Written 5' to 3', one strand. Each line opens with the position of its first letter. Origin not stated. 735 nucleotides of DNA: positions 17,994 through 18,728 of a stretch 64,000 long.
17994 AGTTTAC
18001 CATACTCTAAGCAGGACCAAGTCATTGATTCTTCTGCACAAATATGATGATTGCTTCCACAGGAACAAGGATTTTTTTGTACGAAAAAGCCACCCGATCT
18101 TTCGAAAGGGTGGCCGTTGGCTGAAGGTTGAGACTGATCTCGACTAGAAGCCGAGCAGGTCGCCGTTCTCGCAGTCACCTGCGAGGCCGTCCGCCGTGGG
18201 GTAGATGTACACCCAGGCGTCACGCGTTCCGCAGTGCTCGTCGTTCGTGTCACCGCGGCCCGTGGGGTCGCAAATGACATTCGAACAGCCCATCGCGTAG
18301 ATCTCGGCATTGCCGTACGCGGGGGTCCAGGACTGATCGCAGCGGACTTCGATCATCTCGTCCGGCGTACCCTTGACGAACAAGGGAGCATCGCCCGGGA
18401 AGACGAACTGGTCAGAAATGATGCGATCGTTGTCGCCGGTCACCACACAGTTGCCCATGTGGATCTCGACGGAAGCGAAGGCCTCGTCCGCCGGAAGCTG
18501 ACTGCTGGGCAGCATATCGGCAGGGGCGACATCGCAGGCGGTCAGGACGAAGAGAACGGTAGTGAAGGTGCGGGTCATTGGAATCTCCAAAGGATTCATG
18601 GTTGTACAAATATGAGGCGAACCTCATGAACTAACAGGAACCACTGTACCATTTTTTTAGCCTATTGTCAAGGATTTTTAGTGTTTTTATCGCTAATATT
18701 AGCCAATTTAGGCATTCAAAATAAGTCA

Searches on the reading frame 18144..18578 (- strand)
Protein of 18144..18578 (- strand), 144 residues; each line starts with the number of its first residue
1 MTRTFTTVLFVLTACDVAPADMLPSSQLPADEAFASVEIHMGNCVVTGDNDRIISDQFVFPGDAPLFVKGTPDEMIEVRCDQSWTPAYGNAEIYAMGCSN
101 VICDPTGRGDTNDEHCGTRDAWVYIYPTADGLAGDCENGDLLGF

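Call 35: search_protein_families(library=pfam, proteins=[window:18144-18578:-], max_evalue=0.1)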
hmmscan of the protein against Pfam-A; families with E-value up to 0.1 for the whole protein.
window:18144-18578:- (144 aa): 0 families

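Call 71: search_dna_similar(query=window:18144-18578:-, collection=phages, mode=protein, max_evalue=1, max_rows=8)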
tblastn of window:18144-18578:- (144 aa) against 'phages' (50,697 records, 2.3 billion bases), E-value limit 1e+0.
No match.

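Call 73: find_related_loci(query=window:18144-18578:-, collection=viral_contigs, flank=5000)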
Query window:18144-18578:- (144 aa) in viral_contigs; peptide patterns used: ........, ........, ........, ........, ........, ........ (x = any residue, [..] = any of these).
3 stretches matched a pattern, but none encodes a relative of the query by tblastn (E <= 1e-3).

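Call 83: search_protein_families(library=phrogs, proteins=[window:18144-18578:-], max_evalue=0.1)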
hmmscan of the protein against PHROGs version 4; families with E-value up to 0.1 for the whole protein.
window:18144-18578:- (144 aa): 0 families

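Call 84: search_protein_families(library=padloc, proteins=[window:18144-18578:-], max_evalue=0.1)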
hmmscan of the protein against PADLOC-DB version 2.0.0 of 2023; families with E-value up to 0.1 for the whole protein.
window:18144-18578:- (144 aa): 0 families
